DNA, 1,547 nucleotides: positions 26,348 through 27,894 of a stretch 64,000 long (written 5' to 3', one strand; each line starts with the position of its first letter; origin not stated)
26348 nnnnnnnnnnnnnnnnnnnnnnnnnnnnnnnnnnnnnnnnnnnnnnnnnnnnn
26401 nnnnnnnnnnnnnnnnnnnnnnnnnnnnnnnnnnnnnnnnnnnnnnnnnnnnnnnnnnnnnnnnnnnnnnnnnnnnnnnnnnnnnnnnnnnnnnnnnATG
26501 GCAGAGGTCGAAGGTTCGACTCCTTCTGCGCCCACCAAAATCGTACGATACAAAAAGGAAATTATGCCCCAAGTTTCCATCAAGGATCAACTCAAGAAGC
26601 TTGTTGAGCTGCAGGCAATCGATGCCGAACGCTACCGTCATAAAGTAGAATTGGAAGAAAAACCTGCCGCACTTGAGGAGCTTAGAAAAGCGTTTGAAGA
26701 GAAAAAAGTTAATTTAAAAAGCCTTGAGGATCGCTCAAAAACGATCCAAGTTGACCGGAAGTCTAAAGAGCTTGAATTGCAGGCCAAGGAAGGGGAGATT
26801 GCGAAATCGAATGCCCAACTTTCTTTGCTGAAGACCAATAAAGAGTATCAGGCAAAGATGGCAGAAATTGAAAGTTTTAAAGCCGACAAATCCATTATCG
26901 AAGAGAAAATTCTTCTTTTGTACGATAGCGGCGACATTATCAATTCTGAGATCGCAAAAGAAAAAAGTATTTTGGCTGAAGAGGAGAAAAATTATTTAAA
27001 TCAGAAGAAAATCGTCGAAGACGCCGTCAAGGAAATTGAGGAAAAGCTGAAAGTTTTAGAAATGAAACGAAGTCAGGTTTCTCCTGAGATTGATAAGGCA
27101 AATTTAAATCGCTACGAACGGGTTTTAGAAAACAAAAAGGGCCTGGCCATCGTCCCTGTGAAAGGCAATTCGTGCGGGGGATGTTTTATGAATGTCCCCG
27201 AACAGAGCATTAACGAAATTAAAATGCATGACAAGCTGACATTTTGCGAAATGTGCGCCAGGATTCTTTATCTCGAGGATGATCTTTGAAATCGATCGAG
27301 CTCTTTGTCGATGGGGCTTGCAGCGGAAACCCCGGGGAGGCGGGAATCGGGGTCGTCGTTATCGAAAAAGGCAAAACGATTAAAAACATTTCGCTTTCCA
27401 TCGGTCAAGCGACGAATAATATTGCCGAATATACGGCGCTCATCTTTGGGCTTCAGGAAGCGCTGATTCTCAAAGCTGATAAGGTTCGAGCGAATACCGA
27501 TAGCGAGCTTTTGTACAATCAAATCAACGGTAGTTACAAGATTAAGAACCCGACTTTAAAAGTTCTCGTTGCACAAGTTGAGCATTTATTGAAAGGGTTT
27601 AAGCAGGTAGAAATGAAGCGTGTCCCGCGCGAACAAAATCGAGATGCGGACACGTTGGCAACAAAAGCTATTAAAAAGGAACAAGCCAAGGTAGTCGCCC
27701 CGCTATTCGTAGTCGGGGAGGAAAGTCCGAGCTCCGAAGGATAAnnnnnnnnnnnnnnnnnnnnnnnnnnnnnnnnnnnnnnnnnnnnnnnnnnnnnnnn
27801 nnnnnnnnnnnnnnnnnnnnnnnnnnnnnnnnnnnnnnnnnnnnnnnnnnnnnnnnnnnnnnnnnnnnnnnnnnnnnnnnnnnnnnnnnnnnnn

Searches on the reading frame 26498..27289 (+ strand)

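Call 6: search_protein_families(library=pfam, proteins=[window:26498-27289:+], max_evalue=0.01)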
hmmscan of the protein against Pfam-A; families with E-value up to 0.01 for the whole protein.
window:26498-27289:+ (263 aa): 1 family
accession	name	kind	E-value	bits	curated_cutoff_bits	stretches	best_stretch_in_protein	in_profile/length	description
PF02591.20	Zn_ribbon_9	-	9.1e-12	45.3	29.1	1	225-257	1-33/33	C4-type zinc ribbon domain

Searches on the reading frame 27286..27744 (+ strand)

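Call 6: search_protein_families(library=pfam, proteins=[window:27286-27744:+], max_evalue=0.01)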
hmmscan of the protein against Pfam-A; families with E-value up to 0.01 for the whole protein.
window:27286-27744:+ (152 aa): 2 families
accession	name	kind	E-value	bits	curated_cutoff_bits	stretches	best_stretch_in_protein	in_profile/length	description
PF13456.12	RVT_3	-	5e-24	85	21.6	1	8-128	2-123/123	Reverse transcriptase-like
PF00075.30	RNase_H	-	1.7e-14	54.6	25.8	1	2-129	2-140/141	RNase H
